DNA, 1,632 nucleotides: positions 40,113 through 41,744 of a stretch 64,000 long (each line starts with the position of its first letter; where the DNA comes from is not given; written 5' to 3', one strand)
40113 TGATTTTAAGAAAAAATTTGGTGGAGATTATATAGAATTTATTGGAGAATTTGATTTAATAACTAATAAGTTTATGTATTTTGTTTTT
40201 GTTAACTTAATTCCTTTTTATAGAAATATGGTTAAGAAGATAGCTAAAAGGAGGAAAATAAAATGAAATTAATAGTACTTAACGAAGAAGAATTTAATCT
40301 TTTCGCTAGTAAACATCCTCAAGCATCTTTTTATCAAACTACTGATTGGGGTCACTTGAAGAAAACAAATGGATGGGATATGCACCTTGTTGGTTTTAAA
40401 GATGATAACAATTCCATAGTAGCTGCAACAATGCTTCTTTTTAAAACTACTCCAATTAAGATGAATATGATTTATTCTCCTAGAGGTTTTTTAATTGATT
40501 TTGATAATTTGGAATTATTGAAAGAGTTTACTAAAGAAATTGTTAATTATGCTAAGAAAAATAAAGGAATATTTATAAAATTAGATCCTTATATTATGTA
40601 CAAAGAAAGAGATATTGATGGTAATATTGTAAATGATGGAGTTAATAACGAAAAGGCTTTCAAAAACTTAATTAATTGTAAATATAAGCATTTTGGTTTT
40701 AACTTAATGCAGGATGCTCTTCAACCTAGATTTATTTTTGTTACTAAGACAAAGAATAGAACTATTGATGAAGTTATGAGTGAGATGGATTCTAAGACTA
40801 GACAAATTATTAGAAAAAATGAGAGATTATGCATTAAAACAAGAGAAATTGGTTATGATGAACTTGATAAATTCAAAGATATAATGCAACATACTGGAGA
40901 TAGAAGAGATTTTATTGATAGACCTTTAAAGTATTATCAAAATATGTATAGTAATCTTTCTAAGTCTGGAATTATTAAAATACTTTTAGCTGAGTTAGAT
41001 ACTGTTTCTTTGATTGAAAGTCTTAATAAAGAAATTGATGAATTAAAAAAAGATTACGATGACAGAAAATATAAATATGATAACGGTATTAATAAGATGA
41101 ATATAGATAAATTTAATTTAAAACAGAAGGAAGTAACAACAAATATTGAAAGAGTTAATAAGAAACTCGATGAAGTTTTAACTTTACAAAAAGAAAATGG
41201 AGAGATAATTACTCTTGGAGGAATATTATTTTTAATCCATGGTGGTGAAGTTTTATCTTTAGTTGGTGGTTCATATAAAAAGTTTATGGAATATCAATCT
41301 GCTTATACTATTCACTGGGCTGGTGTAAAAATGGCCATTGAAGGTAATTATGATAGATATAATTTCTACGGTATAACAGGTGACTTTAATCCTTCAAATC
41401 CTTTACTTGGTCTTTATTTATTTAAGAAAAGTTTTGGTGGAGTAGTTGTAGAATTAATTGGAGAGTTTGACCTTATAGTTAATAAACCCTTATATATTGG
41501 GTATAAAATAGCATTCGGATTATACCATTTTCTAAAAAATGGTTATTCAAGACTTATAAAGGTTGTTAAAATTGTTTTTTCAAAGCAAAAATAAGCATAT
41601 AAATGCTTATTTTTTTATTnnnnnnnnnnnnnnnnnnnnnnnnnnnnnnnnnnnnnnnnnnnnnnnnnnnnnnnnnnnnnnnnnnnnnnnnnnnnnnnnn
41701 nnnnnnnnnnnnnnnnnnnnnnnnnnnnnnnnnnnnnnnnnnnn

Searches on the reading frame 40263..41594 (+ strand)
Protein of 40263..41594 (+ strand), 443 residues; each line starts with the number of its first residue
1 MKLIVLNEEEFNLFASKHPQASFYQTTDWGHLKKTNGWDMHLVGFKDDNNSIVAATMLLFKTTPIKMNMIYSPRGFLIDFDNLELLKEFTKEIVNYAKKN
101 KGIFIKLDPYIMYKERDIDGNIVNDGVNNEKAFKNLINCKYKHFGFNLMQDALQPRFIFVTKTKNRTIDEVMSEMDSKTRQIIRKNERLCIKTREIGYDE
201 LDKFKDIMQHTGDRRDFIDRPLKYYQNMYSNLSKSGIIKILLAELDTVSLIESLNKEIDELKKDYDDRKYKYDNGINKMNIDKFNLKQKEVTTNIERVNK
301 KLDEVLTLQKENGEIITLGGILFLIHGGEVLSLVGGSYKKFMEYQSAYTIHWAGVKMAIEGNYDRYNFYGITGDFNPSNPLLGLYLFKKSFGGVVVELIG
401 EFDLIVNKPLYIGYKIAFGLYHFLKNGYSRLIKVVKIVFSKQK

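Call 3: search_protein_families(library=pfam, proteins=[window:40263-41594:+], max_evalue=0.1)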
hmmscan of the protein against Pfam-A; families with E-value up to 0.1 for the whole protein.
window:40263-41594:+ (443 aa): 3 families
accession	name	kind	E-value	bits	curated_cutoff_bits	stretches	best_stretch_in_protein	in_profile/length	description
PF02388.22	FemAB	-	5.3e-103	345.4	24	1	6-416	1-403/406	FemAB family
PF13480.13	Acetyltransf_6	-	0.0047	17.5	22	0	317-370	83-136/143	Acetyltransferase (GNAT) domain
PF06810.17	Phage_scaffold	-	0.013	15.9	35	1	243-316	58-132/170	Phage capsid assembly scaffolding protein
